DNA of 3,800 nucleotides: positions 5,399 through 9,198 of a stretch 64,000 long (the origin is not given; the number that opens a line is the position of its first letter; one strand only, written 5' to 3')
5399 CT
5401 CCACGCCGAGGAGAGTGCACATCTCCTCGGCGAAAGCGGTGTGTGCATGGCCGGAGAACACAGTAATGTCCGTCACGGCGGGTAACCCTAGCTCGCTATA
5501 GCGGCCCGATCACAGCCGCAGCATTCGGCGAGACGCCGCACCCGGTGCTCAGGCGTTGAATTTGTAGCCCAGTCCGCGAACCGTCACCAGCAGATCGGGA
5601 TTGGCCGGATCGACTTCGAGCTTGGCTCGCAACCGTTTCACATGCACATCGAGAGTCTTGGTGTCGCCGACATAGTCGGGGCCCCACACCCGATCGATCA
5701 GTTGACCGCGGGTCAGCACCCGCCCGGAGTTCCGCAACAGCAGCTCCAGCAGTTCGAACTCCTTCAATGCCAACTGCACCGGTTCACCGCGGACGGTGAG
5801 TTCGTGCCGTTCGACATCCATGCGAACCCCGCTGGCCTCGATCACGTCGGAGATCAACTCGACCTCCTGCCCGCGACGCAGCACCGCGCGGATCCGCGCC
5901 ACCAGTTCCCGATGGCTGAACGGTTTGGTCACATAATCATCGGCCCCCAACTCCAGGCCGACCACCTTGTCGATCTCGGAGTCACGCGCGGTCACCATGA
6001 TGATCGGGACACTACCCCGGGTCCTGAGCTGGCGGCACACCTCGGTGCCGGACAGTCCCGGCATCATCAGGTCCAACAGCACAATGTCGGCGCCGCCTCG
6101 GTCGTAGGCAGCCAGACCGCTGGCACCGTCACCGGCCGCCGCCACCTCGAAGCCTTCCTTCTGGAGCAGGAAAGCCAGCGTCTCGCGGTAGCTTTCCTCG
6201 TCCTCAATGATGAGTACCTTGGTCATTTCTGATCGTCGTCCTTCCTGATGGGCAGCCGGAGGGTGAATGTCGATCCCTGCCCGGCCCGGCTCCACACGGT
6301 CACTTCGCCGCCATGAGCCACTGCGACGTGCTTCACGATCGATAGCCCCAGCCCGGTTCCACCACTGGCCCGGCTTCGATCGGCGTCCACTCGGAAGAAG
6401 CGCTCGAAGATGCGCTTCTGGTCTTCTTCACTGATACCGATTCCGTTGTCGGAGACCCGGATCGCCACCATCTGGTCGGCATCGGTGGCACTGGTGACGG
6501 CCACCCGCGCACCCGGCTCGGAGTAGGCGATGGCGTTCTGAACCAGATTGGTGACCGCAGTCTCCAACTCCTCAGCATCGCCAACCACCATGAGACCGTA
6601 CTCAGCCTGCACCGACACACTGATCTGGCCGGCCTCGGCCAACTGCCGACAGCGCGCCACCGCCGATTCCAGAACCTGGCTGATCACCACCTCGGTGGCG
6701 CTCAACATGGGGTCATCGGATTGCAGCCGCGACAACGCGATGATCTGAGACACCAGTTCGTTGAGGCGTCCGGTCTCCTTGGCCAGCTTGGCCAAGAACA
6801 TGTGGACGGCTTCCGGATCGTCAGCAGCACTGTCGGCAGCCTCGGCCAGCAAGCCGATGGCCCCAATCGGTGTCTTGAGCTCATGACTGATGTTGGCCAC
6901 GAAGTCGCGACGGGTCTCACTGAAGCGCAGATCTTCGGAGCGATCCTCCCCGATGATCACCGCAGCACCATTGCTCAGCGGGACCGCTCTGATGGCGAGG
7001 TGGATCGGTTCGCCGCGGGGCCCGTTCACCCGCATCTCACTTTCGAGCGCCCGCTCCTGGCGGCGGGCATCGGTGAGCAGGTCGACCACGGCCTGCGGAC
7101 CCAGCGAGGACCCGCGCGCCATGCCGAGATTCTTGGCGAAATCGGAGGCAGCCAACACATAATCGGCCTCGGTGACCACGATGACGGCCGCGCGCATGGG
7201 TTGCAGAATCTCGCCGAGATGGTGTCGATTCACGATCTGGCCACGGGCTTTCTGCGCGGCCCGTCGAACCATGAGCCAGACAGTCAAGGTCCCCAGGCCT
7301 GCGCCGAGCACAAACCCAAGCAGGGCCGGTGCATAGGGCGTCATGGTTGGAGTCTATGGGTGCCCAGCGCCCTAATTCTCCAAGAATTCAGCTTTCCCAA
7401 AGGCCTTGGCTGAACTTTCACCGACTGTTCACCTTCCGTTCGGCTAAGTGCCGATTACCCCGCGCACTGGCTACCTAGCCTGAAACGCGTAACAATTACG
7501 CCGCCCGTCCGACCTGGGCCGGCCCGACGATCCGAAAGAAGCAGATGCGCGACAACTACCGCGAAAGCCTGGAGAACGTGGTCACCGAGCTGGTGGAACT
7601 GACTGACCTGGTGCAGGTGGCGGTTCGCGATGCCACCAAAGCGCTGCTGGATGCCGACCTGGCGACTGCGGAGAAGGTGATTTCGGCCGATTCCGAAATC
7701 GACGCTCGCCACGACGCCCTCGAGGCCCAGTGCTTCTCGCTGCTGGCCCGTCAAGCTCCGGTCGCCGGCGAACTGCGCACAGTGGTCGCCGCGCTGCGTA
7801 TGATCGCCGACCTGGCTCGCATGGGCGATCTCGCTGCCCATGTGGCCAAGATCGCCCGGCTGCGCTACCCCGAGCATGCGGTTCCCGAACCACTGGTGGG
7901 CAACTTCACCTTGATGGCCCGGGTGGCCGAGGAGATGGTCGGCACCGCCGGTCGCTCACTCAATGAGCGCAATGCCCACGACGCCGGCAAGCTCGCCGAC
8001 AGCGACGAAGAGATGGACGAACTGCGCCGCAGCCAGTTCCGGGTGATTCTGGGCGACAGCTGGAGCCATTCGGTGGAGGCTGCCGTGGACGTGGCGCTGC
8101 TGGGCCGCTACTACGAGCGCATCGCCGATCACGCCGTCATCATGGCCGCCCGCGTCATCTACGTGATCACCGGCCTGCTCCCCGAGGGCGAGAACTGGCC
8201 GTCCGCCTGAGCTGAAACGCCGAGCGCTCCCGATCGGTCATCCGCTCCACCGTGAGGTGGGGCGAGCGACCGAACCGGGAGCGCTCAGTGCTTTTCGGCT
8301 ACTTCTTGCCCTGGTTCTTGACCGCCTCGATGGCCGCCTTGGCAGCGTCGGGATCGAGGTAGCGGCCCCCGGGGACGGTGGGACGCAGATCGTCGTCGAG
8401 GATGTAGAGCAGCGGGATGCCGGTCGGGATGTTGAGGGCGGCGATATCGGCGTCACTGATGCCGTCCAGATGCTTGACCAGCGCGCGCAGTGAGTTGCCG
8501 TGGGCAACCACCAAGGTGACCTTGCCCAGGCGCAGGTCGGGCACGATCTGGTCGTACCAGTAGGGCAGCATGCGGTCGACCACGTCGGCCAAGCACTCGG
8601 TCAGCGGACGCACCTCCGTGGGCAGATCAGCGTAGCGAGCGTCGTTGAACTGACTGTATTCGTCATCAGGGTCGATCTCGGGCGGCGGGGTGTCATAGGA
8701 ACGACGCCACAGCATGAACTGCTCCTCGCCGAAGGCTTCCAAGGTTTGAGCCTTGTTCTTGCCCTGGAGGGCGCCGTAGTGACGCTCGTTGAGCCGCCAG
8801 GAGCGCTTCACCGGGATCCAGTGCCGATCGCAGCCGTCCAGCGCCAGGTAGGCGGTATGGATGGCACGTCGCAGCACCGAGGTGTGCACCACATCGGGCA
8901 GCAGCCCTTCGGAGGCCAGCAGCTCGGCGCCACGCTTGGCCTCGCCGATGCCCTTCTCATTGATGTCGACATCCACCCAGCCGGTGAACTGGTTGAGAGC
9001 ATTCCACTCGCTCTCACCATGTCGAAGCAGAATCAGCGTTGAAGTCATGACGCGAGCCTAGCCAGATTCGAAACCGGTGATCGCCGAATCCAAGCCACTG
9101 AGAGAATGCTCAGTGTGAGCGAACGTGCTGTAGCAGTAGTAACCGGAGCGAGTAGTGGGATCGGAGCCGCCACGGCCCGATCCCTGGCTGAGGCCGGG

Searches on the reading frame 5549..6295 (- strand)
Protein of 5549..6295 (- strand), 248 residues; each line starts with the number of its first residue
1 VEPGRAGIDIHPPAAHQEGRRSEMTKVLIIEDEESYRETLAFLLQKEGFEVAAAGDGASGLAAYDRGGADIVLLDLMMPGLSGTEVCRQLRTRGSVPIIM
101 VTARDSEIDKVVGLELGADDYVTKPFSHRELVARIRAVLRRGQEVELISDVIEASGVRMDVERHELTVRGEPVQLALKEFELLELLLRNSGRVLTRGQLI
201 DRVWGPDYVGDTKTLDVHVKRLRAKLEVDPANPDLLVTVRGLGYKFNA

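Call 76: search_protein_families(library=pfam, proteins=[window:5549-6295:-], max_evalue=0.0001)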
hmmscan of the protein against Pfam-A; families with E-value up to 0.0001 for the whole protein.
window:5549-6295:- (248 aa): 2 families
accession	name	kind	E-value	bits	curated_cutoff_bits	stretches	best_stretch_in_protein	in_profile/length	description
PF00072.30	Response_reg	-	8.7e-31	106.8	30.2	1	27-136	1-111/111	Response regulator receiver domain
PF00486.34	Trans_reg_C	-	4.3e-29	100.9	26.2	1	170-246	1-77/77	Transcriptional regulatory protein, C terminal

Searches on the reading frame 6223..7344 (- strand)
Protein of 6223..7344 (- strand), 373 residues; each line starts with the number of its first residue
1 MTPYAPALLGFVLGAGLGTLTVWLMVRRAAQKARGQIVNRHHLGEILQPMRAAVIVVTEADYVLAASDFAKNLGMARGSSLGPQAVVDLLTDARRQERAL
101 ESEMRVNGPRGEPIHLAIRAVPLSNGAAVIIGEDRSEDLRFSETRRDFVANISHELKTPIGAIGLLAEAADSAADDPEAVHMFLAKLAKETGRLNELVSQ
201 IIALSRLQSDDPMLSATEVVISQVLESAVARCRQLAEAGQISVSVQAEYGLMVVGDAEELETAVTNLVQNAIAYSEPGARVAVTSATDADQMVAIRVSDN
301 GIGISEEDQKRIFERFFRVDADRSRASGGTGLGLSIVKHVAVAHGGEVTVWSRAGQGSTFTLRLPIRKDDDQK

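Call 76: search_protein_families(library=pfam, proteins=[window:6223-7344:-], max_evalue=0.0001)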
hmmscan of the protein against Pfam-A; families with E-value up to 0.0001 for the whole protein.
window:6223-7344:- (373 aa): 4 families
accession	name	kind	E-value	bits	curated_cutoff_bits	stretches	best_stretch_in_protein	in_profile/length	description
PF02518.31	HATPase_c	-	8.4e-31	107.1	26.4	1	255-367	1-110/111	Histidine kinase-, DNA gyrase B-, and HSP90-like ATPase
PF00512.31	HisKA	-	4.8e-14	52.6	26.9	1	145-209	2-65/66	His Kinase A (phospho-acceptor) domain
PF13581.12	HATPase_c_2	-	4.9e-06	27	27.4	1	230-342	3-114/127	Histidine kinase-like ATPase domain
PF13589.12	HATPase_c_3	-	4.6e-05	23.9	25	1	260-353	3-93/137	Histidine kinase-, DNA gyrase B-, and HSP90-like ATPase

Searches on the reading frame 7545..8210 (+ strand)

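Call 76: search_protein_families(library=pfam, proteins=[window:7545-8210:+], max_evalue=0.0001)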
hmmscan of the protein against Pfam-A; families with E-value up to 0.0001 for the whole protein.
window:7545-8210:+ (221 aa): 1 family
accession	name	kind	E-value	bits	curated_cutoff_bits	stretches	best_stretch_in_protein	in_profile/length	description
PF01895.24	PhoU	-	1.5e-31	109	23.5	2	17-103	2-88/89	PhoU domain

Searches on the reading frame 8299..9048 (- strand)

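Call 76: search_protein_families(library=pfam, proteins=[window:8299-9048:-], max_evalue=0.0001)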
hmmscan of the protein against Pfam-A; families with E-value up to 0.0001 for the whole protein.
window:8299-9048:- (249 aa): 1 family
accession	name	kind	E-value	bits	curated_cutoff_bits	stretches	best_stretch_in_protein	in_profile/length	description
PF00300.27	His_Phos_1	-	1.3e-31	110.2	21.7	2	5-124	1-115/194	Histidine phosphatase superfamily (branch 1)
